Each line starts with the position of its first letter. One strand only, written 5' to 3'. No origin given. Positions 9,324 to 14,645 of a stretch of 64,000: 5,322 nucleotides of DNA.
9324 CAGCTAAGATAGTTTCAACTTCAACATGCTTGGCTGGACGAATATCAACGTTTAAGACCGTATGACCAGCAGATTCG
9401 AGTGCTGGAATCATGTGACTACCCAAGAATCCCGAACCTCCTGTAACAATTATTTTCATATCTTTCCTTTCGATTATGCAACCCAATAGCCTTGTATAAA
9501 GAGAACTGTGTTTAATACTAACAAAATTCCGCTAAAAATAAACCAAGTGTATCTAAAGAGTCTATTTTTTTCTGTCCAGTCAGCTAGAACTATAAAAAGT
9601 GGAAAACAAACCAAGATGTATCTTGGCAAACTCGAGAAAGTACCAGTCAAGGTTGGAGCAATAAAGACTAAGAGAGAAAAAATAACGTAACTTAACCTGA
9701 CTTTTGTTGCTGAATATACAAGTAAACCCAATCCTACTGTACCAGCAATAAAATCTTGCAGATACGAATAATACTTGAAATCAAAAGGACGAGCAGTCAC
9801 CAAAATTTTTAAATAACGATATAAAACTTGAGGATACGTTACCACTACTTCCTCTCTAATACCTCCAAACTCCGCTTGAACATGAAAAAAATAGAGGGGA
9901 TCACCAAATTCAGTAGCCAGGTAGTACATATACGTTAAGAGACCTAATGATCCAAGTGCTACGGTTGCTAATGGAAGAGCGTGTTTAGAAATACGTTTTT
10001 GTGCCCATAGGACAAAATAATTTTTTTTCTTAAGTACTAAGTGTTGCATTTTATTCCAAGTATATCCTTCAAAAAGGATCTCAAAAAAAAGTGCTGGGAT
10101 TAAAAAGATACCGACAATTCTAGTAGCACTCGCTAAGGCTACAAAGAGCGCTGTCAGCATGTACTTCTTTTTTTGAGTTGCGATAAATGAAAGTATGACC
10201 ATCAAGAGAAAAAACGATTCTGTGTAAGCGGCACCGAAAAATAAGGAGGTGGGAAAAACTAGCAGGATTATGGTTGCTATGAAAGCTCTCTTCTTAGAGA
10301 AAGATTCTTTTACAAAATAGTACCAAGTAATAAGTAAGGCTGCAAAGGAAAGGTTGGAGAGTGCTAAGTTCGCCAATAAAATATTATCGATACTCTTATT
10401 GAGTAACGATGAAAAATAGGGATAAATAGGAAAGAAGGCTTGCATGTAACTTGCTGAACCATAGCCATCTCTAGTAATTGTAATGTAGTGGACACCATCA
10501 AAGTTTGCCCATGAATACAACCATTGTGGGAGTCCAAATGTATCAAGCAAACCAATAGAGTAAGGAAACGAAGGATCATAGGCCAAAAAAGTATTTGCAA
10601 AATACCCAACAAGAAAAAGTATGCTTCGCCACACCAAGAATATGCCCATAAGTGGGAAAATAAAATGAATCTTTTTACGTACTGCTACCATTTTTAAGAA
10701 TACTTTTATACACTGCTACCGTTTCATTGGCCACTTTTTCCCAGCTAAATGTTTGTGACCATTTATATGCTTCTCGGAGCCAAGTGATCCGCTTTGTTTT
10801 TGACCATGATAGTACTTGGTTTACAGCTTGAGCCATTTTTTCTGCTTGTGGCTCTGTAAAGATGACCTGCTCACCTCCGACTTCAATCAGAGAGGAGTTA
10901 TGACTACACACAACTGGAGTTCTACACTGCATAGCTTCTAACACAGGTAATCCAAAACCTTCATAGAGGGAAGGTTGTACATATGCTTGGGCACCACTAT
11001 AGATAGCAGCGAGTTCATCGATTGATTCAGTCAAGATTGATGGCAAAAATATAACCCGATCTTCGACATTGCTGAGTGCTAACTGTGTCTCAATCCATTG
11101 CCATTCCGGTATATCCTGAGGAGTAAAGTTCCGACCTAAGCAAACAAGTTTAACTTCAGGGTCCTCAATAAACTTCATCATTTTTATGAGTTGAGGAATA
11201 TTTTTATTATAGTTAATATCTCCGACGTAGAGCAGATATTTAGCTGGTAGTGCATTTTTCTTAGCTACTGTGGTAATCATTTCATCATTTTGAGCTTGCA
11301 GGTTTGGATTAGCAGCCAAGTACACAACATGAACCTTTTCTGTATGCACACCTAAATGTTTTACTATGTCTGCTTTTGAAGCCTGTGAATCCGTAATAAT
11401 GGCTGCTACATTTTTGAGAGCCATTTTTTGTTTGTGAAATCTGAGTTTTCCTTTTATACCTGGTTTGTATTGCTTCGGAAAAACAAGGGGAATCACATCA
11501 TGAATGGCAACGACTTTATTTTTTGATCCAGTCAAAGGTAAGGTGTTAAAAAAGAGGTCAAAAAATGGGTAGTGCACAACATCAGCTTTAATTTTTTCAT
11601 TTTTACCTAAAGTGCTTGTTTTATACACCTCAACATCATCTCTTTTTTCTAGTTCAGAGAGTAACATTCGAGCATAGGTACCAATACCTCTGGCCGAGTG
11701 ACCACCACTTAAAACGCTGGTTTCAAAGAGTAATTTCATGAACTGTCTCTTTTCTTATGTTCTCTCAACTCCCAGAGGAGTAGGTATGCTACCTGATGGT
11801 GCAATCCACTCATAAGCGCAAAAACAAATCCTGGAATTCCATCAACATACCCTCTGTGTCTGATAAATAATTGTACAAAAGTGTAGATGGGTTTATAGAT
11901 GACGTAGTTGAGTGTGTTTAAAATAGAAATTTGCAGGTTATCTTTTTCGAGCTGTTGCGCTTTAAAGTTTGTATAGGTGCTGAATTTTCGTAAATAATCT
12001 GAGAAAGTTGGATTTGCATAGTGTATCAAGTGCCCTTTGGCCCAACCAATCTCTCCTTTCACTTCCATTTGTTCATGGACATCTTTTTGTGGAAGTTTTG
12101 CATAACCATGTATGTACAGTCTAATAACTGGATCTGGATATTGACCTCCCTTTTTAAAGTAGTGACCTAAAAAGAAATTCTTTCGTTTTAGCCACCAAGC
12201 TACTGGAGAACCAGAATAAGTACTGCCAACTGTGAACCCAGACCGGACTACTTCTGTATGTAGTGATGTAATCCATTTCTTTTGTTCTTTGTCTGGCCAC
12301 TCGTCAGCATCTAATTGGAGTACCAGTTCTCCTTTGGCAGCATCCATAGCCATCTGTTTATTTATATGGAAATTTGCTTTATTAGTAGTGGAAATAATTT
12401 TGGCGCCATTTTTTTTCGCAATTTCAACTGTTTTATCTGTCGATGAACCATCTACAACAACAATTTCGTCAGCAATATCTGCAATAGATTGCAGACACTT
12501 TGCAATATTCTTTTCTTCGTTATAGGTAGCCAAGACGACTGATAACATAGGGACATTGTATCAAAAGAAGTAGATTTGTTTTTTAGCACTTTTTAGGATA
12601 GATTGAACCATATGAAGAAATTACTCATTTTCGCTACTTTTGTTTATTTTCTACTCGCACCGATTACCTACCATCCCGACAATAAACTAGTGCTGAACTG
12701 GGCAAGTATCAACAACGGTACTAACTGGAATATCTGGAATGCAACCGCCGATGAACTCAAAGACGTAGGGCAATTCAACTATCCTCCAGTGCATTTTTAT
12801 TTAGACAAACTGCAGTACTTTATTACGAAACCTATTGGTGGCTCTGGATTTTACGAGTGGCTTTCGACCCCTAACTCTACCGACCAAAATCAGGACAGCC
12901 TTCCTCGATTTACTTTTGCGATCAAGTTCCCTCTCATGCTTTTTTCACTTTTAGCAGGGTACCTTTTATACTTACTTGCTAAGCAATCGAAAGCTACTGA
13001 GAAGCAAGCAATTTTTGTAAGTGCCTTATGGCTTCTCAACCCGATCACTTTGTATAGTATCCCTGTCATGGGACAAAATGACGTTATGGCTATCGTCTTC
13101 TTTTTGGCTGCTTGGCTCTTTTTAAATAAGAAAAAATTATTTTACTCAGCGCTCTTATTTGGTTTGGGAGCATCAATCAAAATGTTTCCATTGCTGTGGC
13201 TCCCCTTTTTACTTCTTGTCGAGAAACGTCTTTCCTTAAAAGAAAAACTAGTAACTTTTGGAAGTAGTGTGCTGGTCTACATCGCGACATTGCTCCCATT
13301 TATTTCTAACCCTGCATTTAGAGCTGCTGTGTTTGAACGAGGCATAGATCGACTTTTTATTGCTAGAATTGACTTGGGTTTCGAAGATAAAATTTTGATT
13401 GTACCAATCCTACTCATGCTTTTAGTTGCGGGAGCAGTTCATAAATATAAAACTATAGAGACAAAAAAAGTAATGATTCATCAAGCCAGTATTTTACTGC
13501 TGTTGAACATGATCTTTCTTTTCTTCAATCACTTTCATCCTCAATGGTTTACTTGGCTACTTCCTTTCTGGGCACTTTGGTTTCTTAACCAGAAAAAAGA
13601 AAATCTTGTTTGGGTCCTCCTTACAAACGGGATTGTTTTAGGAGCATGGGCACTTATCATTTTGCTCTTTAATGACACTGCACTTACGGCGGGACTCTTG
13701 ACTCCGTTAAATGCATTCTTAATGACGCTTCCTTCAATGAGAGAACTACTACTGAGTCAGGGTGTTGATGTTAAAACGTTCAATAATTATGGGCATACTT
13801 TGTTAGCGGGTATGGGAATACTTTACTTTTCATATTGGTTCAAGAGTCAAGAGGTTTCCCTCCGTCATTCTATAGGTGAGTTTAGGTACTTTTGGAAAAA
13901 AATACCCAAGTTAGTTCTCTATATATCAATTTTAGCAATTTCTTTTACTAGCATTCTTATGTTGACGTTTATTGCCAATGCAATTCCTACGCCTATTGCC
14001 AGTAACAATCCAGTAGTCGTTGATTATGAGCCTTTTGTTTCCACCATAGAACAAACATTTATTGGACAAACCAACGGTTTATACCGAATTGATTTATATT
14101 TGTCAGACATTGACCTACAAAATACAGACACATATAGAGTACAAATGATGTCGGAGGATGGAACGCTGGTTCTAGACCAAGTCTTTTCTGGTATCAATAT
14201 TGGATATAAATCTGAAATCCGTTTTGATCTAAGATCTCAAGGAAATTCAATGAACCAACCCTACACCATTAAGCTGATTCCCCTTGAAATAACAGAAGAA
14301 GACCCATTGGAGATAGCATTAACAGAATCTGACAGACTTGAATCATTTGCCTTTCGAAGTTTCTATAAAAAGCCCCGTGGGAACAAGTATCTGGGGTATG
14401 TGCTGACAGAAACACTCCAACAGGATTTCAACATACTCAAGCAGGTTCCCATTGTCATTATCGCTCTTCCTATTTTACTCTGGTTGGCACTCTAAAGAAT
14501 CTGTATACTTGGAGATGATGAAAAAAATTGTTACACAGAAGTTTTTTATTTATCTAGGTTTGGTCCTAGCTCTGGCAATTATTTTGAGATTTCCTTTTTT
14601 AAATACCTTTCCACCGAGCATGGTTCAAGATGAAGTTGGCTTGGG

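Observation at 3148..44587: ~41 kb envelope-glycosylation supercluster with an unusually large set of GT-C membrane glycosyltransferases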

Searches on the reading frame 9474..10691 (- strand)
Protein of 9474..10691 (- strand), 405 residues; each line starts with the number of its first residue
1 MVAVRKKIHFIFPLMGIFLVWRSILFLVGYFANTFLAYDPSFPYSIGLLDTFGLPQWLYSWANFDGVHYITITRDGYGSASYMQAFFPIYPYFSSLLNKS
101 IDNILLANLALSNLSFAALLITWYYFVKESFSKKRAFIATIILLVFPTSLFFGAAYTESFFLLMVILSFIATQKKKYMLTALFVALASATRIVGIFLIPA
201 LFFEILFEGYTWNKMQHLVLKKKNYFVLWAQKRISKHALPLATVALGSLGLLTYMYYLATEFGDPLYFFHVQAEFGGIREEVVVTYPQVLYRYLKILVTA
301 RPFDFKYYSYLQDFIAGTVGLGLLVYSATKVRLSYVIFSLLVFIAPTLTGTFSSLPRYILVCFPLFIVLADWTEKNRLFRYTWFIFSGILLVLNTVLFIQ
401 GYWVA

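Call 4: search_protein_families(library=pfam, proteins=[window:9474-10691:-], max_evalue=0.01)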
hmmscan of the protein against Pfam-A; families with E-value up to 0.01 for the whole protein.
window:9474-10691:- (405 aa): 1 family
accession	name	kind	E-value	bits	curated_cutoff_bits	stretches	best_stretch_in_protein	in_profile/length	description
PF13231.12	PMT_2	-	0.00092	19.9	26.1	1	92-214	8-139/160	Dolichyl-phosphate-mannose-protein mannosyltransferase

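Call 10: search_protein_families(library=ncbifam, proteins=[window:9474-10691:-], max_evalue=0.01)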
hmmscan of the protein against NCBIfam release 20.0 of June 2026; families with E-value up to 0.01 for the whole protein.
window:9474-10691:- (405 aa): 1 family
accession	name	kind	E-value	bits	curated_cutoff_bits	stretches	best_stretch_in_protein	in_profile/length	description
NF046093.1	AZOBR_p60025_fam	subfamily_domain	1.9e-05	24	150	1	89-215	96-220/232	AZOBR_p60025 family cell surface glycopolymer formation protein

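Call 70: search_protein_representatives(protein=window:9474-10691:-)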
Query: 405 residues. Proteins with E-value up to 0.001 (for the whole library): 8852; up to 1e-10: 3610; up to 1e-30: 436. The best 150 are listed.
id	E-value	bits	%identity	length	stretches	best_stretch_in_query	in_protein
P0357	1.5e-101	357.0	50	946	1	15-405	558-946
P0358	2.3e-99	349.9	46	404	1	4-405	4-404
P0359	3.4e-98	346.0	49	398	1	14-405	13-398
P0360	2.6e-96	339.8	47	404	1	15-405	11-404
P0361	1.5e-95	337.3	45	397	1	14-405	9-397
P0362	9.1e-95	334.7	46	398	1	14-405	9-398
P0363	1.0e-92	328.0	45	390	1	17-405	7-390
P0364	2.5e-92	326.6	50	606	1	18-405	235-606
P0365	1.2e-91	324.4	46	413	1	14-405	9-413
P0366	1.0e-88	314.8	45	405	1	6-405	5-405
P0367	1.1e-88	314.7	46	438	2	6-218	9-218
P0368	1.9e-88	313.9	47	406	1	13-405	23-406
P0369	2.9e-87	310.0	47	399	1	11-405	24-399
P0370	4.3e-87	309.4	43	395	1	13-405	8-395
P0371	3.0e-86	306.6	42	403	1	11-405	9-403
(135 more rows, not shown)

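Call 72: search_protein_families(library=pfam, alignment_id=A4, max_evalue=0.01)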
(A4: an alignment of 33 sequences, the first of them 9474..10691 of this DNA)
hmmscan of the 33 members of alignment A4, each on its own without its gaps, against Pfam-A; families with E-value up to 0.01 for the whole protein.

A. member 1, window:9474-10691:- (405 aa): 1 family
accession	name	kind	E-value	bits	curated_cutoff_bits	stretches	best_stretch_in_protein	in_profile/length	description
PF13231.12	PMT_2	-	0.00092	19.9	26.1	1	92-214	8-139/160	Dolichyl-phosphate-mannose-protein mannosyltransferase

B. families by the number of members that match (of 33 scanned): 4 families
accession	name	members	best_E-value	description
PF04188.19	Mannosyl_trans2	10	8.6e-10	Mannosyltransferase (PIG-V)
PF13231.12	PMT_2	5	9.8e-05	Dolichyl-phosphate-mannose-protein mannosyltransferase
PF15184.11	TOM6p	1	0.0024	Mitochondrial import receptor subunit TOM6 homolog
PF06001.18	RING_CBP-p300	1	0.0076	CREB-binding protein/p300, atypical RING domain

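Call 73: search_solved_structures(query=A4, max_evalue=1)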
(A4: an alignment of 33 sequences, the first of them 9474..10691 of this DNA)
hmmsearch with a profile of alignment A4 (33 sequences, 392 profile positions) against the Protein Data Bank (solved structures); distinct sequences matched with E-value up to 1: 0.

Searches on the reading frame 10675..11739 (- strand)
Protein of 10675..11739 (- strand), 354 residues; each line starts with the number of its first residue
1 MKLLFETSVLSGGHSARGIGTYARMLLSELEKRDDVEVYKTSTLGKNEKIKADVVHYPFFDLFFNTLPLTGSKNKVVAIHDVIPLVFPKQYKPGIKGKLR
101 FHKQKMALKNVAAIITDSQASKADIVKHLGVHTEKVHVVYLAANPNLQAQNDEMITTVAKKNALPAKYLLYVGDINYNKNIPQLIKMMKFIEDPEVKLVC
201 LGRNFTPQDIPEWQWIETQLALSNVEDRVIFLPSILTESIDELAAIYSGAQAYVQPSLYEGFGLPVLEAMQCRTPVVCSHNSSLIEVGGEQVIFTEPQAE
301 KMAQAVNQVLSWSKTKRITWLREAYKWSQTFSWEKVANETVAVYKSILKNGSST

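Call 4: search_protein_families(library=pfam, proteins=[window:10675-11739:-], max_evalue=0.01)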
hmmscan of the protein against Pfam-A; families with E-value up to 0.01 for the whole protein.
window:10675-11739:- (354 aa): 5 families
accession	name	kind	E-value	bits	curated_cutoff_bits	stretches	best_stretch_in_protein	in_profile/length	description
PF00534.26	Glycos_transf_1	-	1.3e-25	90.4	26.4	1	165-314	14-160/172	Glycosyl transferases group 1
PF13692.12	Glyco_trans_1_4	-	2.2e-22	80.3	27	1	167-310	2-140/142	Glycosyl transferases group 1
PF13439.12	Glyco_transf_4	-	1.7e-09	38.3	28.5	1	49-143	70-166/170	Glycosyltransferase Family 4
PF20706.3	GT4-conflict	-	5.2e-09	36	26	1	236-311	268-356/385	Family 4 Glycosyltransferase in conflict systems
PF13579.12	Glyco_trans_4_4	-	0.0027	18.5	29.7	0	76-140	98-156/158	Glycosyl transferase 4-like domain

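Call 50: search_protein_families(library=ncbifam, proteins=[window:10675-11739:-], max_evalue=0.00001)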
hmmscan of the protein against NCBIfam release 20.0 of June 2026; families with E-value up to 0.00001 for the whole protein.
window:10675-11739:- (354 aa): 16 families
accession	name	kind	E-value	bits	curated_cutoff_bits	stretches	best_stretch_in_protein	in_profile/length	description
TIGR02149.1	glgA_Coryne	subfamily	2.1e-33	116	302.4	1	73-348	107-391/391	glycogen synthase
TIGR04047.1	MSMEG_0565_glyc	hypoth_equivalog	2.2e-19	69.8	259.85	1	104-345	132-372/373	MSMEG_0565 family glycosyltransferase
NF038295.1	EPS_HpsP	equivalog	6.5e-17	61.6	550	1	105-348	149-388/388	hormogonium polysaccharide biosynthesis glycosyltransferase HpsP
TIGR03449.1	mycothiol_MshA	equivalog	1.8e-16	60.1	462.5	1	107-348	161-404/406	D-inositol-3-phosphate glycosyltransferase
NF041010.1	glycosy_Agl16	equivalog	7.5e-14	51.3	575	1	23-347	46-351/352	glycosylation protein Agl16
NF053787.1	GlcN_PG_synth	equivalog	9e-13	47.8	480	1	166-348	197-360/361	N-acetylglucosaminyl phosphatidylglycerol synthase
NF050063.1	ProtGlycPglJ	equivalog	2.7e-12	46.6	500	1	106-341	140-360/363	N-acetylgalactosamine-N,N'-diacetylbacillosaminyl-diphospho-undecaprenol 4-alpha-N-acetylgalactosaminyltransferase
TIGR03999.1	thiol_BshA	equivalog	5.3e-12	45.3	273.7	1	112-348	146-374/375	N-acetyl-alpha-D-glucosaminyl L-malate synthase BshA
NF041876.1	EPS_EpsE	equivalog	4.4e-09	36.1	400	1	103-311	156-360/389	exopolysaccharide biosynthesis GT4 family glycosyltransferase EpsE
TIGR03088.1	stp2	hypoth_equivalog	4.9e-09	35.7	409.05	1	128-348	154-374/374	TIGR03088 family PEP-CTERM/XrtA system glycosyltransferase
NF038298.1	EPS_HpsO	equivalog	2.8e-08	32.9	575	1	105-347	141-387/388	hormogonium polysaccharide biosynthesis glycosyltransferase HpsO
TIGR04157.1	glyco_rSAM_CFB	subfamily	3.6e-08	32.8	400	1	100-295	159-346/406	TIGR04157 family glycosyltransferase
TIGR02095.1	glgA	subfamily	5.7e-08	31.9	328.45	1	169-347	297-477/477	glycogen/starch synthase, ADP-glucose type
NF047684.1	TeichurnBiosyTuaC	equivalog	4.4e-07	29.2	550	1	150-348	201-390/391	teichuronic acid biosynthesis protein TuaC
NF053513.1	Gtran_IagA_BgsA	equivalog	2.9e-06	26.5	460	1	113-348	108-332/333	LTA glycolipid anchor biosynthesis glycosyltransferase, IagA/BgsA family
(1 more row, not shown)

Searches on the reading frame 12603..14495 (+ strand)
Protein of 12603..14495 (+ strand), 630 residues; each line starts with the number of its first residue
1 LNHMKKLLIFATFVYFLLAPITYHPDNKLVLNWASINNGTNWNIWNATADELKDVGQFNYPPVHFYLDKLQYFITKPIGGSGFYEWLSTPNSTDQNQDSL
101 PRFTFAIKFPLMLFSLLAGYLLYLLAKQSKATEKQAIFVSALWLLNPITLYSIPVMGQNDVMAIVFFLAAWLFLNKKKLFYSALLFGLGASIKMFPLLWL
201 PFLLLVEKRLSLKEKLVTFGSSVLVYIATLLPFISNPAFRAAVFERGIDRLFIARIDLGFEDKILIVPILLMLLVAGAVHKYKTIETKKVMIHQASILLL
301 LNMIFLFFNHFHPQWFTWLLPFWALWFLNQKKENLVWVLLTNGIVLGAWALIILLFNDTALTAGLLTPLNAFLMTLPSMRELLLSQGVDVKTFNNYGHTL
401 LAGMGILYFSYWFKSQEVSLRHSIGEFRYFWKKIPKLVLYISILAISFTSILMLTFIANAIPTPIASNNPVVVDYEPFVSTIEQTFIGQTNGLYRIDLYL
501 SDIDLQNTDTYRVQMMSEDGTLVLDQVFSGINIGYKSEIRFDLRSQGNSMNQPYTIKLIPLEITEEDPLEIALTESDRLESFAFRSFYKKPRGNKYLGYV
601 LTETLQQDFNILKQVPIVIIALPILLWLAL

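Call 4: search_protein_families(library=pfam, proteins=[window:12603-14495:+], max_evalue=0.01)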
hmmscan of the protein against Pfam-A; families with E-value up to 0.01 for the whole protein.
window:12603-14495:+ (630 aa): 2 families
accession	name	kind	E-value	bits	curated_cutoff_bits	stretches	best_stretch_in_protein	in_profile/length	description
PF09594.16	GT87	-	1.2e-07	32.2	25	1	115-234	30-145/237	Glycosyltransferase family 87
PF05208.19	ALG3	-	8.5e-05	22.6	23.6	1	141-236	108-204/358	ALG3 protein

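Call 10: search_protein_families(library=ncbifam, proteins=[window:12603-14495:+], max_evalue=0.01)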
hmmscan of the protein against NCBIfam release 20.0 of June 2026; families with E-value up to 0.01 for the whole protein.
window:12603-14495:+ (630 aa): 0 families
